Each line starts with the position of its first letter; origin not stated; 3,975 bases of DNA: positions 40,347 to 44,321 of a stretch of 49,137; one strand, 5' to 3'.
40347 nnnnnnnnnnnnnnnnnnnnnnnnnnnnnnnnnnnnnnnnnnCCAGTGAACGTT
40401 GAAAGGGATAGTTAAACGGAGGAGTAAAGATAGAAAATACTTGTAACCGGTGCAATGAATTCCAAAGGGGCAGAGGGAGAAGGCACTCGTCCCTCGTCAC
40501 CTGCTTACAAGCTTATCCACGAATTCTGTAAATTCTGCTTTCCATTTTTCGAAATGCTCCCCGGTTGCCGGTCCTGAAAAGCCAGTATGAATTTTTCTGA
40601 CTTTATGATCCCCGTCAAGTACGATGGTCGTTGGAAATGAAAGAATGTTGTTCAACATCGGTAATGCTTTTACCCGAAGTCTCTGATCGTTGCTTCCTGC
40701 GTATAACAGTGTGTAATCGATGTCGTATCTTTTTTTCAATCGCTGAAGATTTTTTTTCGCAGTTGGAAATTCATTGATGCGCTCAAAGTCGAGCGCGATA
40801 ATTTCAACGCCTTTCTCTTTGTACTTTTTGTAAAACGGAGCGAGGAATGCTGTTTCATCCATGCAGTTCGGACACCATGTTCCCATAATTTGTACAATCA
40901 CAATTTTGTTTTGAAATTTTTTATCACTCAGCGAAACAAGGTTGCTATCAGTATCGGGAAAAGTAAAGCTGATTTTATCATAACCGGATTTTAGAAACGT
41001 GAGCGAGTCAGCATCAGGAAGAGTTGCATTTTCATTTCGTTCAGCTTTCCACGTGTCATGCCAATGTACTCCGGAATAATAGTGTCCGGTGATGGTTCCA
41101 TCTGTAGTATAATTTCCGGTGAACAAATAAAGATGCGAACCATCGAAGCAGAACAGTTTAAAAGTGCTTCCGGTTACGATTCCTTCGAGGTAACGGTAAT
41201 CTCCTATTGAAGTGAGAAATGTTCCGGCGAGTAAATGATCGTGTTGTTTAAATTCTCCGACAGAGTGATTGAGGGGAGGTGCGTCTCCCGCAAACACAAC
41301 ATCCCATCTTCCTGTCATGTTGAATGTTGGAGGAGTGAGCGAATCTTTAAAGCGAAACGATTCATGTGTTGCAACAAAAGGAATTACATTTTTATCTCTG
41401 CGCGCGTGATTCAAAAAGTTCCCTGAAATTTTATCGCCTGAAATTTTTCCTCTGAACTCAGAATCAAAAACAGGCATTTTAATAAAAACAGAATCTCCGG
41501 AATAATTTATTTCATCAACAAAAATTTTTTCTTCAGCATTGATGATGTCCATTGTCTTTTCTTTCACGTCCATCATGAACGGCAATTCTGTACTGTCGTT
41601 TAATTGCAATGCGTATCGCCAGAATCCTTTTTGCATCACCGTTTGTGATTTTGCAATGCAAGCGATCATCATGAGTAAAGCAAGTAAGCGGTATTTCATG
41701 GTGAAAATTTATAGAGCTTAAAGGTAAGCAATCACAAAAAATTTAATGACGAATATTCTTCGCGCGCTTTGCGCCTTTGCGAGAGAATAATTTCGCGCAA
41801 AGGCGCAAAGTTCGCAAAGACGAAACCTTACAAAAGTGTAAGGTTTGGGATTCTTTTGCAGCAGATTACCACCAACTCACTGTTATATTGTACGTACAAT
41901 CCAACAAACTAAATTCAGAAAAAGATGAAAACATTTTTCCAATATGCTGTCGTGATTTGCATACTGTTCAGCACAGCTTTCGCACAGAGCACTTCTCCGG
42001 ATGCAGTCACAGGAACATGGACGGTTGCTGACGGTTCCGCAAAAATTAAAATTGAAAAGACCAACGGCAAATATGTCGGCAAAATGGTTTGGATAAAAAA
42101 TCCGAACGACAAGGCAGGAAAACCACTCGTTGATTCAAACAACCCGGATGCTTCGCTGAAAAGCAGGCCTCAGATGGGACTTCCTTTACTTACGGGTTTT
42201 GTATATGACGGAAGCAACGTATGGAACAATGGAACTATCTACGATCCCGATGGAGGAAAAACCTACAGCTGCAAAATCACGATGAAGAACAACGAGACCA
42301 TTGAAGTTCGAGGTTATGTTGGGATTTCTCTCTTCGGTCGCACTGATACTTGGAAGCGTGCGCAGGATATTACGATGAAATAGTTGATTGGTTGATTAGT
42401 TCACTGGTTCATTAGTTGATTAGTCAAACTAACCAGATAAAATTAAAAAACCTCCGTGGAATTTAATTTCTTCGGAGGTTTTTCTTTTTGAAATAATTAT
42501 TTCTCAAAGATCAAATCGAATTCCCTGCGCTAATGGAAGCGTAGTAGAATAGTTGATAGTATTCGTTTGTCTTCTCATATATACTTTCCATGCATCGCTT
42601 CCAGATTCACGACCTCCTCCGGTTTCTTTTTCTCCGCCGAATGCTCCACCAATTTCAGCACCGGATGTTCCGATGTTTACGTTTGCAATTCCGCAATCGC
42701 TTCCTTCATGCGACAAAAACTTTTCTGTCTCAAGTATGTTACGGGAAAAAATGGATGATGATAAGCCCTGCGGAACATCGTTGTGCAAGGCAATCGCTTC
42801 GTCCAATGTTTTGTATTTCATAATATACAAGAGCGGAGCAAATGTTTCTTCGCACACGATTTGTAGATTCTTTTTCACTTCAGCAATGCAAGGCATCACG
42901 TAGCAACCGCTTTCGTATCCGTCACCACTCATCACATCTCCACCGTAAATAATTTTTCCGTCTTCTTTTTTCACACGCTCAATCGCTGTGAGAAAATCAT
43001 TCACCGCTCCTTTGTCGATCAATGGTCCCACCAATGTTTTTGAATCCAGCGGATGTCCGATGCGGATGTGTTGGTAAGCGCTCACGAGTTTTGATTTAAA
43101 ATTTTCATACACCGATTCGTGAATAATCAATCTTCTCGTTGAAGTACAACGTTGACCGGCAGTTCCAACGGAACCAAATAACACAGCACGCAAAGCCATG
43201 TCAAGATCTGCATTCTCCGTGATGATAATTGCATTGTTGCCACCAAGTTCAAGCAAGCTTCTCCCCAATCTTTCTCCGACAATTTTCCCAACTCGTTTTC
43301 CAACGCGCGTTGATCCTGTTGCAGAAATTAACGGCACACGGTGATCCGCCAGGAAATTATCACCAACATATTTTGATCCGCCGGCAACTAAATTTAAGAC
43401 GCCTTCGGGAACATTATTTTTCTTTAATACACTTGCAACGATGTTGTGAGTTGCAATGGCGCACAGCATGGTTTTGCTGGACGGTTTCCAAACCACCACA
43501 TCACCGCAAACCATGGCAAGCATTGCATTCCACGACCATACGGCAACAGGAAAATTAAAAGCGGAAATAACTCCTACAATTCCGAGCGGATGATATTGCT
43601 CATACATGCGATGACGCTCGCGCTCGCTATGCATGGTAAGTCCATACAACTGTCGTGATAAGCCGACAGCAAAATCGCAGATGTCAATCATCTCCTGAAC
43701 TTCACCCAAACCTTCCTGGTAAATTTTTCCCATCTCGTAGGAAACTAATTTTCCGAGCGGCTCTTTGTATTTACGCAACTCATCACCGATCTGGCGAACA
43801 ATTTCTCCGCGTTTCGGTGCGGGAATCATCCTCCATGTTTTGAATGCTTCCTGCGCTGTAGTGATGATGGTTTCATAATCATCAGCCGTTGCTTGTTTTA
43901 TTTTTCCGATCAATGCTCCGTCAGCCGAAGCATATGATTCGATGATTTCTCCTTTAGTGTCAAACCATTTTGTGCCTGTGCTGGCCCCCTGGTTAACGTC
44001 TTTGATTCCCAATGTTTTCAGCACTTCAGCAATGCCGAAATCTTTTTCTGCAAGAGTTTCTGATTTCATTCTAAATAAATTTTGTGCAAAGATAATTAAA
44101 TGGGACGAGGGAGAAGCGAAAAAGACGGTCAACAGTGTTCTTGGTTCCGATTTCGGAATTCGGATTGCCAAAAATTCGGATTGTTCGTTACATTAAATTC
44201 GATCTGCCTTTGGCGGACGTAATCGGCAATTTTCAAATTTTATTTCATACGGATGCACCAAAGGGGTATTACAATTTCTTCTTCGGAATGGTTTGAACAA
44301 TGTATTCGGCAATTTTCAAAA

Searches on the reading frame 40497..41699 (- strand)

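Call 3: search_protein_families(library=pfam, proteins=[window:40497-41699:-], max_evalue=0.1)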
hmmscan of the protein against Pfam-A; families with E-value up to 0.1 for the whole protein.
window:40497-41699:- (400 aa): 5 families
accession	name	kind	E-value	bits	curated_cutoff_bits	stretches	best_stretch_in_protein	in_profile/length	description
PF08534.16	Redoxin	-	1e-14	55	26.6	1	244-375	8-136/148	Redoxin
PF00578.27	AhpC-TSA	-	6.7e-12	45.9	26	1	244-369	7-123/124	AhpC/TSA family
PF13905.12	Thioredoxin_8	-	2.7e-07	31.3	27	1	264-367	1-94/94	Thioredoxin-like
PF00085.26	Thioredoxin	-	0.0054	17.2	23.5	1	263-311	17-64/103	Thioredoxin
PF13098.12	Thioredoxin_2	-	0.012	16.4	27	1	263-376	4-96/104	Thioredoxin-like domain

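Call 4: search_protein_families(library=ncbifam, proteins=[window:40497-41699:-], max_evalue=0.1)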
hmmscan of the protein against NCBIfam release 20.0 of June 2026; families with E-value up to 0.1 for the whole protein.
window:40497-41699:- (400 aa): 9 families
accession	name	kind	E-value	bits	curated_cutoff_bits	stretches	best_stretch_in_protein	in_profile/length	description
NF002854.0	PRK03147.1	subfamily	2.7e-16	60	170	1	236-374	36-159/176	thiol-disulfide oxidoreductase ResA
NF041202.1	StoA_CxxC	exception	2e-05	24.6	210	1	265-388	53-162/163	endospore biogenesis thiol-disulfide oxidoreductase StoA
TIGR00385.1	dsbE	subfamily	2.2e-05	24.1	123.15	1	256-307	54-102/173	DsbE family thiol:disulfide interchange protein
NF047696.1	ThlDiSintTplARhiz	equivalog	5.5e-05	23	230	1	245-364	80-190/219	thiol:disulfide interchange protein TlpA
NF043050.1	DisulfRedDsbH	equivalog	0.002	18.2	190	1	263-328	58-127/166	disulfide reductase DsbH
NF011941.0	PRK15412.1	equivalog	0.0078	15.8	359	1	261-373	65-161/185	thiol:disulfide interchange protein DsbE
NF006960.0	PRK09437.1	equivalog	0.021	14.7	140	1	235-333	3-93/156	thioredoxin-dependent thiol peroxidase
NF010625.0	PRK14018.1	equivalog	0.03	12.8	522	1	263-373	55-158/521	bifunctional peptide-methionine (S)-S-oxide reductase MsrA/peptide-methionine (R)-S-oxide reductase MsrB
TIGR01068.1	thioredoxin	equivalog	0.05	13.8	96.8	0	263-310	13-59/101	thioredoxin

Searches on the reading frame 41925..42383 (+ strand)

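Call 3: search_protein_families(library=pfam, proteins=[window:41925-42383:+], max_evalue=0.1)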
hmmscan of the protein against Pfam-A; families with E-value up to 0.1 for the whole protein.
window:41925-42383:+ (152 aa): 2 families
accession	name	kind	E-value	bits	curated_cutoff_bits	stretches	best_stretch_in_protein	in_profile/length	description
PF09917.15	DUF2147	-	7.4e-37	126.8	27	1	30-145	1-112/112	Uncharacterized protein conserved in bacteria (DUF2147)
PF16369.11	GH43_C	-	0.0072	17.3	23.4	1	26-63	45-82/100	C-terminal lipocalin-like domain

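Call 4: search_protein_families(library=ncbifam, proteins=[window:41925-42383:+], max_evalue=0.1)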
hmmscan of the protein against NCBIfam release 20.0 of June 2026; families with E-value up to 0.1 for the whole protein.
window:41925-42383:+ (152 aa): 0 families

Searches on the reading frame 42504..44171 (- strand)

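Call 61: search_protein_families(library=pfam, proteins=[window:42504-44171:-], max_evalue=0.00001)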
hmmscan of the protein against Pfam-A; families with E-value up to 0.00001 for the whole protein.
window:42504-44171:- (555 aa): 1 family
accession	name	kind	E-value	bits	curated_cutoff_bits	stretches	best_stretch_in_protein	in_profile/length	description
PF00171.27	Aldedh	-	9.5e-133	443.5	23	1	69-536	1-460/461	Aldehyde dehydrogenase family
